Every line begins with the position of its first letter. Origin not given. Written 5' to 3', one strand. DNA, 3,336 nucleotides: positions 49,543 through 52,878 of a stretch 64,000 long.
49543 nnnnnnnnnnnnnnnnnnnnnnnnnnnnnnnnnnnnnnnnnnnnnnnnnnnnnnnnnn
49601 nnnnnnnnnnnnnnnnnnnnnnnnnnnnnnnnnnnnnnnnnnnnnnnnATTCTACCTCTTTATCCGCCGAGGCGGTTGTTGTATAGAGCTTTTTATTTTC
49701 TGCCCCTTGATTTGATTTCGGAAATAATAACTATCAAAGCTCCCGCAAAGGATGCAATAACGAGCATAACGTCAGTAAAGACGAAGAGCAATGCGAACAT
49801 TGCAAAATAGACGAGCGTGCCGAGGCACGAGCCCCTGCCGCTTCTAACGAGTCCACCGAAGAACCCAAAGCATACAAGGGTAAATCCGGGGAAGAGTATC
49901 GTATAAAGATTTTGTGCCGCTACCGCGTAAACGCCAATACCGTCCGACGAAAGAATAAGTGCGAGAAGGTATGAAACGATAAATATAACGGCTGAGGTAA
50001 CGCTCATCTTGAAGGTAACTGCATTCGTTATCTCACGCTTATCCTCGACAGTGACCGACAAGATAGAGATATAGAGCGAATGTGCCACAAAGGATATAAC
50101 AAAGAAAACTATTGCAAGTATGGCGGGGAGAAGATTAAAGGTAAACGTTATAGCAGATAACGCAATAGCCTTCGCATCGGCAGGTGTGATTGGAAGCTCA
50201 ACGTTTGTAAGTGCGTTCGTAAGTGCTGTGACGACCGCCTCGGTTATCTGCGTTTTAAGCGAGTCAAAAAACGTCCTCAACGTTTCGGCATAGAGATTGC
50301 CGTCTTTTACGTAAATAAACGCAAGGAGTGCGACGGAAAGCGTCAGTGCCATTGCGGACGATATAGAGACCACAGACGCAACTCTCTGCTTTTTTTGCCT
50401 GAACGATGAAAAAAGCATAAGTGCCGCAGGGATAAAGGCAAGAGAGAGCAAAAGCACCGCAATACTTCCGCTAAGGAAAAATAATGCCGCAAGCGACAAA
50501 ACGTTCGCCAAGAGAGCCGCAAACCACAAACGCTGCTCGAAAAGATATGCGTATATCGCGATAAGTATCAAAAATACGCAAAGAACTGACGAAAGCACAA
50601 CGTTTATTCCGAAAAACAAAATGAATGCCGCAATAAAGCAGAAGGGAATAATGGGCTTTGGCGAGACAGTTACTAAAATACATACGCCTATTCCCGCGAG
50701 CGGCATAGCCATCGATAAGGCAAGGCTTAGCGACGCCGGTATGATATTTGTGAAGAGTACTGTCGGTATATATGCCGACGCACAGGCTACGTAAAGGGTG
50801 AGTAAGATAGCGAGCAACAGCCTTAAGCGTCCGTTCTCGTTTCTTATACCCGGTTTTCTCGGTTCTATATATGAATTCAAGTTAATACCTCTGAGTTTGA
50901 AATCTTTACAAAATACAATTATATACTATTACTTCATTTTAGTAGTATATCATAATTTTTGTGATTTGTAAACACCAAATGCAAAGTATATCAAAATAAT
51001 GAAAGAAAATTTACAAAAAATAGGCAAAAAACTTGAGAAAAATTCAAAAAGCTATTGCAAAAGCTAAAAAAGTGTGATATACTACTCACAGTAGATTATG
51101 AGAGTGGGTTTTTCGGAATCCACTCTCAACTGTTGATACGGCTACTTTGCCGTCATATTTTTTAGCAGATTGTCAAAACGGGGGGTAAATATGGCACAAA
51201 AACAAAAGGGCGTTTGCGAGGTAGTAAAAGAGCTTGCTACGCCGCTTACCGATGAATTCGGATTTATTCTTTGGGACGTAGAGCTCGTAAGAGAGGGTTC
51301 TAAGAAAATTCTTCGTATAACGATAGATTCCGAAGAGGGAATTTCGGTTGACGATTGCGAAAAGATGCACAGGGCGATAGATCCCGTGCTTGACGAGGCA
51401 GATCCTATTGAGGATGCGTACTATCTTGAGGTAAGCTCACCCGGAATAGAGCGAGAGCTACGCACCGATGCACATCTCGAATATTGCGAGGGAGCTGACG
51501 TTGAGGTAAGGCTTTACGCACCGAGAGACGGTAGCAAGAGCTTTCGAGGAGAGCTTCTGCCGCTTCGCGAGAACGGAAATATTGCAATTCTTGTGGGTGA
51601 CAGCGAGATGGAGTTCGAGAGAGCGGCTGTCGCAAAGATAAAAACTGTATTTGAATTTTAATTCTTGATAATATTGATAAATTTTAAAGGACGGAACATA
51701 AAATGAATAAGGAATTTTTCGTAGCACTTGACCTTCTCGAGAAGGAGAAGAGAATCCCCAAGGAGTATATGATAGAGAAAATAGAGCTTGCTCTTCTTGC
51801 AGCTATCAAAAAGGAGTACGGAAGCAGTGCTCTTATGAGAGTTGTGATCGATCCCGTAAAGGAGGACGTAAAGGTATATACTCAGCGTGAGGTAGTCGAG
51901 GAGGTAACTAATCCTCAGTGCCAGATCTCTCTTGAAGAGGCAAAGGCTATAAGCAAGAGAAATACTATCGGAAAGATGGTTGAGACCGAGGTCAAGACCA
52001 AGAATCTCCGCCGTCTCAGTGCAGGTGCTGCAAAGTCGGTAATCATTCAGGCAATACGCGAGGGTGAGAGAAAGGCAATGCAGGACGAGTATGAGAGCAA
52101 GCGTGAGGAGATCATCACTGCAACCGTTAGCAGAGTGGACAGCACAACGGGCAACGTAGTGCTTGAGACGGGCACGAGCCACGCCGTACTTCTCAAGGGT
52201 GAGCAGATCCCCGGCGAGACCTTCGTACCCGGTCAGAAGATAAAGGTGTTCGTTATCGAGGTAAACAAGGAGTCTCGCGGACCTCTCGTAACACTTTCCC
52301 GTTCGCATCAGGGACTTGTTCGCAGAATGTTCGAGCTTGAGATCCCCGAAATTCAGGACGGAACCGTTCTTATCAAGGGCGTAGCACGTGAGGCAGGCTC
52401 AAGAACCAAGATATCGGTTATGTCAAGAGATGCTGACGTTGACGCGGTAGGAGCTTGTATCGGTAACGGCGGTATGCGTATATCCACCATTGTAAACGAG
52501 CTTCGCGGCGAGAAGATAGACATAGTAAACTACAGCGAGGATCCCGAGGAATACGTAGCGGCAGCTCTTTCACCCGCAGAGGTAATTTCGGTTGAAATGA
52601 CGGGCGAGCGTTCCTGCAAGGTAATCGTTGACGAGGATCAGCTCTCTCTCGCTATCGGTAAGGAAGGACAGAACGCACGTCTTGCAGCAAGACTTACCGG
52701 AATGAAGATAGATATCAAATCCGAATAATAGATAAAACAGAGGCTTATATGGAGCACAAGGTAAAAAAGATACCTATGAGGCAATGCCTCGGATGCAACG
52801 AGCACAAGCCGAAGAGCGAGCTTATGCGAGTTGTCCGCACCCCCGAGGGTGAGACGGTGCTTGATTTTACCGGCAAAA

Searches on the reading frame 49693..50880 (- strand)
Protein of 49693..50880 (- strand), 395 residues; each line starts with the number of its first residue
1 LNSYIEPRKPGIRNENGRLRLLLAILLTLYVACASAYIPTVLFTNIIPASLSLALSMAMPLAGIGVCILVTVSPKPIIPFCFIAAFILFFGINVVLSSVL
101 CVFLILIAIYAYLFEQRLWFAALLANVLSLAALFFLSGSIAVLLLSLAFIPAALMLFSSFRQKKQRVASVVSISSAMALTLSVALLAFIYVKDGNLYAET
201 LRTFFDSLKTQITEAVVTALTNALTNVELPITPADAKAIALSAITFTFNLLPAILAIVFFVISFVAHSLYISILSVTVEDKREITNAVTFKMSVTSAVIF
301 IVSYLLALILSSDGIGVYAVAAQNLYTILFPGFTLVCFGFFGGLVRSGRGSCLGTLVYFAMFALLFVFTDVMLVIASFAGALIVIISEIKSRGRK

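Call 60: search_protein_families(library=pfam, proteins=[window:49693-50880:-], max_evalue=0.001)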
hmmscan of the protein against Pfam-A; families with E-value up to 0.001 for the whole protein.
window:49693-50880:- (395 aa): 1 family
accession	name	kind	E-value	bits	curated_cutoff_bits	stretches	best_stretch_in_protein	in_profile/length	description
PF09991.14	DUF2232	-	0.00012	21.8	27.8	1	84-335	3-245/290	Predicted membrane protein (DUF2232)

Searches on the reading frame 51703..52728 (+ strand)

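Call 60: search_protein_families(library=pfam, proteins=[window:51703-52728:+], max_evalue=0.001)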
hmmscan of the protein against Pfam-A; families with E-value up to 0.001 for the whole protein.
window:51703-52728:+ (341 aa): 4 families
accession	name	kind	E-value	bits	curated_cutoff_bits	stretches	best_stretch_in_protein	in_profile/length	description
PF08529.16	NusA_N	-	7.6e-34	116.9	23.8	1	4-124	1-119/119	NusA N-terminal domain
PF13184.12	KH_5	-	2e-30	105.2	27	1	231-298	1-68/69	NusA-like KH domain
PF00013.35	KH_1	-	6.5e-06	26.2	21.5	0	246-282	8-42/66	KH domain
PF23095.1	KH_NusA_C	-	0.00087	19.7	34.2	0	309-338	5-34/59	Transcription termination/antitermination protein NusA, KH domain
